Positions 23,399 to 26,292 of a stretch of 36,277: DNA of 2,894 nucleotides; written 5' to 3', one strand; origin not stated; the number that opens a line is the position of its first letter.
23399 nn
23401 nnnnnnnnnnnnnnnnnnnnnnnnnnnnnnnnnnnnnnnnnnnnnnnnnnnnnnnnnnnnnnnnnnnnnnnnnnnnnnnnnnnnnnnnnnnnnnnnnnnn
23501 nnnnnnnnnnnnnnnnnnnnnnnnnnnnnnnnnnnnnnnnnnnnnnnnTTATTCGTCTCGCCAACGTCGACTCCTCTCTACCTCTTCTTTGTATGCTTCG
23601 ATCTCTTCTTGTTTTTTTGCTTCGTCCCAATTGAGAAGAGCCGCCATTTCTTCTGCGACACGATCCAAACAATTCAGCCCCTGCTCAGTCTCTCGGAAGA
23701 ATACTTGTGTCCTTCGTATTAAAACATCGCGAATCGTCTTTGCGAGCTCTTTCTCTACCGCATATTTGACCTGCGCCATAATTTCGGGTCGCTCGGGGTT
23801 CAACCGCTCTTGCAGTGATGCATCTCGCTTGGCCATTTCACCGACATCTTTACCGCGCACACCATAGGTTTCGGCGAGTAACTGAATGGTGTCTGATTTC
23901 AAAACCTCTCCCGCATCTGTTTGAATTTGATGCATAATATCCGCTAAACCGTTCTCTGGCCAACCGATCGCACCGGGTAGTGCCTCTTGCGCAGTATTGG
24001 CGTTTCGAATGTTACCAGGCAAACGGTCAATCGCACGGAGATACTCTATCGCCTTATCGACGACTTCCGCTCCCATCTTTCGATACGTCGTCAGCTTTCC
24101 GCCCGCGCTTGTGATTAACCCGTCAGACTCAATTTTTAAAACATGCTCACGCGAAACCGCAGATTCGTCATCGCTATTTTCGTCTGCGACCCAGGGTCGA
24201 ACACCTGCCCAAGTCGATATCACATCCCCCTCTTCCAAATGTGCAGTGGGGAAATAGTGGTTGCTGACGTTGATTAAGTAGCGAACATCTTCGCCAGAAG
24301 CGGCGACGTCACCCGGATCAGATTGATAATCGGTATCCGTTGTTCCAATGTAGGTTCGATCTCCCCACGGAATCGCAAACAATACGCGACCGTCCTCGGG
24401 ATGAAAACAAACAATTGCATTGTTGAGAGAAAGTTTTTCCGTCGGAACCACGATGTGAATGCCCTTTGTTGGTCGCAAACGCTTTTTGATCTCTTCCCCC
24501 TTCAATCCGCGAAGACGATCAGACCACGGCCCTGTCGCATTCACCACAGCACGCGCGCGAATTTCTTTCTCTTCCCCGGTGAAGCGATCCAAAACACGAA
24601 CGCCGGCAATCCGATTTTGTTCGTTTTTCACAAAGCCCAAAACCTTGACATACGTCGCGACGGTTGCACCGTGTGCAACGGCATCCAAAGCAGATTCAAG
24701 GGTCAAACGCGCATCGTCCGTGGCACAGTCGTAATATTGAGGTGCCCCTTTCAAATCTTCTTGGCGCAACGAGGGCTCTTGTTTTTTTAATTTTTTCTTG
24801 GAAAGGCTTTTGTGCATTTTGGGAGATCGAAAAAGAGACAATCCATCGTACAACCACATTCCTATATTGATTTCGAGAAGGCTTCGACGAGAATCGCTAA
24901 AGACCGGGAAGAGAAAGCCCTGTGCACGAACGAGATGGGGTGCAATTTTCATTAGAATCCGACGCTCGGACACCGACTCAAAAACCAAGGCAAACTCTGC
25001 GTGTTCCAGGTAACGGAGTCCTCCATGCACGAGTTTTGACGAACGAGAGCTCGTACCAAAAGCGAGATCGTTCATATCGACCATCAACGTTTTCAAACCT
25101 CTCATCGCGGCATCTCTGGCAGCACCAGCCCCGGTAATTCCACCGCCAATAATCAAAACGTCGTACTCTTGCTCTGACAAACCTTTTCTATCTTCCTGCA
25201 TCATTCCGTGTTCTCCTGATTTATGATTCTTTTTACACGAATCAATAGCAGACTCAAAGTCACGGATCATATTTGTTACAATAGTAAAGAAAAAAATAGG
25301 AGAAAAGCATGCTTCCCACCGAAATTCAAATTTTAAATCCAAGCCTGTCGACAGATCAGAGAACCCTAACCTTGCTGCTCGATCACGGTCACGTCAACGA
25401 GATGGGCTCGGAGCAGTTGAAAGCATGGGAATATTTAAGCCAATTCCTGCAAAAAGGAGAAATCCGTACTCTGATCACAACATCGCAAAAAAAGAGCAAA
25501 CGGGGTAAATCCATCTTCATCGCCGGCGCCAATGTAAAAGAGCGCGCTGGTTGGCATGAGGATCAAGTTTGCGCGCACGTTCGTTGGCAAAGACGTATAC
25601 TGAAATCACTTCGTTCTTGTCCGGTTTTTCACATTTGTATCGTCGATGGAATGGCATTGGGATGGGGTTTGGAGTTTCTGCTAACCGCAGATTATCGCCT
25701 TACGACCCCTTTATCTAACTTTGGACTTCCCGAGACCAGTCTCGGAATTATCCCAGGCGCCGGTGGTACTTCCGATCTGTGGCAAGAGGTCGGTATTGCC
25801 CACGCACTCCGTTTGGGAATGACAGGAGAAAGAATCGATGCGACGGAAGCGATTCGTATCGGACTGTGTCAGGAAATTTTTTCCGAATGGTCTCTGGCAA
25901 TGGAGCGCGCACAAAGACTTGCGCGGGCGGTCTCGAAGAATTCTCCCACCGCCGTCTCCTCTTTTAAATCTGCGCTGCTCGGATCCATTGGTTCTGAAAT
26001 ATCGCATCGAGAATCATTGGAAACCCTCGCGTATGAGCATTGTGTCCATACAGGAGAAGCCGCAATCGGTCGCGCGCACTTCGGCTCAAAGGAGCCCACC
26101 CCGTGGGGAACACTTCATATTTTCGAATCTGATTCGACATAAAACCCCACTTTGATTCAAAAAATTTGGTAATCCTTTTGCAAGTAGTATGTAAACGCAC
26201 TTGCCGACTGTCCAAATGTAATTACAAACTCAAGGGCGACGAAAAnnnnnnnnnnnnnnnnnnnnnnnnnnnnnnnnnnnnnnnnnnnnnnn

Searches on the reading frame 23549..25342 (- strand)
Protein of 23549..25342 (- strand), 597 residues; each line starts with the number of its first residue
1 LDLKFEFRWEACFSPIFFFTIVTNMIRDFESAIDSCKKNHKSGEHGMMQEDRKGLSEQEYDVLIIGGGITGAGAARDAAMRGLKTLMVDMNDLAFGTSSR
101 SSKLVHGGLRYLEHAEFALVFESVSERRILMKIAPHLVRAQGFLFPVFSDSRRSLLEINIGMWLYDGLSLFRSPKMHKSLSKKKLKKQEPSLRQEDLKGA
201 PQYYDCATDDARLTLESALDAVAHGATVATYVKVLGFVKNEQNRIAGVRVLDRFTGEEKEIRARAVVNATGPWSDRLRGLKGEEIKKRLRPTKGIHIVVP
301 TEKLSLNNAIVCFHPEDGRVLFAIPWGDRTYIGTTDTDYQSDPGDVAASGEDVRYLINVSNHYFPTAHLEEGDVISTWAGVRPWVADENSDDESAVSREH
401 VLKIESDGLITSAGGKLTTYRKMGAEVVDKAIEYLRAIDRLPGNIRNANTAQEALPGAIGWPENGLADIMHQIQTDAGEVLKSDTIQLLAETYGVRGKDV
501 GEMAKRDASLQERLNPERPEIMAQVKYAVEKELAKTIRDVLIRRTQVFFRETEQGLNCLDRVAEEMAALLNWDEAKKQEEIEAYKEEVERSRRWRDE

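Call 7: search_protein_families(library=pfam, proteins=[window:23549-25342:-], max_evalue=0.001)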
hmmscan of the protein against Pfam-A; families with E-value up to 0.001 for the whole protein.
window:23549-25342:- (597 aa): 8 families
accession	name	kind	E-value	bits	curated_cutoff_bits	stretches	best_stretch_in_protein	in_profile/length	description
PF01266.30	DAO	-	4.7e-62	211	27.9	1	61-421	1-353/353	FAD dependent oxidoreductase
PF16901.10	DAO_C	-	4.2e-28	98.2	31.4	1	449-577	2-126/126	C-terminal domain of alpha-glycerophosphate oxidase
PF01494.25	FAD_binding_3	-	5.3e-10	39.5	22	1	59-354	1-249/349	FAD binding domain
PF12831.13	FAD_oxidored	-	4.7e-09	36.5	27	1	61-99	1-39/416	FAD dependent oxidoreductase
PF00890.30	FAD_binding_2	-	2.7e-06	27.3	20.4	0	61-98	1-38/414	FAD binding domain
PF07992.20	Pyr_redox_2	-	2.1e-05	24.6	26.1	1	60-283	1-119/291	Pyridine nucleotide-disulphide oxidoreductase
PF13450.12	NAD_binding_8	-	0.00024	21.8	21.9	0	64-101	1-38/68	NAD(P)-binding Rossmann-like domain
PF01134.28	GIDA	-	0.00059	19.4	22.1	0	61-94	1-34/391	Glucose inhibited division protein A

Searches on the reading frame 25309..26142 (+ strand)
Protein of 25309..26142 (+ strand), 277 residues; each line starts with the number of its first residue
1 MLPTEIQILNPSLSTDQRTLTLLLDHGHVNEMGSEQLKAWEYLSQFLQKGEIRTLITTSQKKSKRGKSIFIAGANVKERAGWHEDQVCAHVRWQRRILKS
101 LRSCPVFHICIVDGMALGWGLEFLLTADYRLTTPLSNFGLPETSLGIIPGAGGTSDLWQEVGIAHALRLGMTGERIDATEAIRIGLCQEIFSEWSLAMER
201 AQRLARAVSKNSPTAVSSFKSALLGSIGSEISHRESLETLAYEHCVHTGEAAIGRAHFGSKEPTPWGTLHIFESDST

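Call 7: search_protein_families(library=pfam, proteins=[window:25309-26142:+], max_evalue=0.001)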
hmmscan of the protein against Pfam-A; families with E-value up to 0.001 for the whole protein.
window:25309-26142:+ (277 aa): 2 families
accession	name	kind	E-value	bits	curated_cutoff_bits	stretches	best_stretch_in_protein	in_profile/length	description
PF00378.25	ECH_1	-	2.5e-25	89.7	27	1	67-266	50-248/251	Enoyl-CoA hydratase/isomerase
PF16113.10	ECH_2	-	7e-16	59.1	27.2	1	65-213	44-192/335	Enoyl-CoA hydratase/isomerase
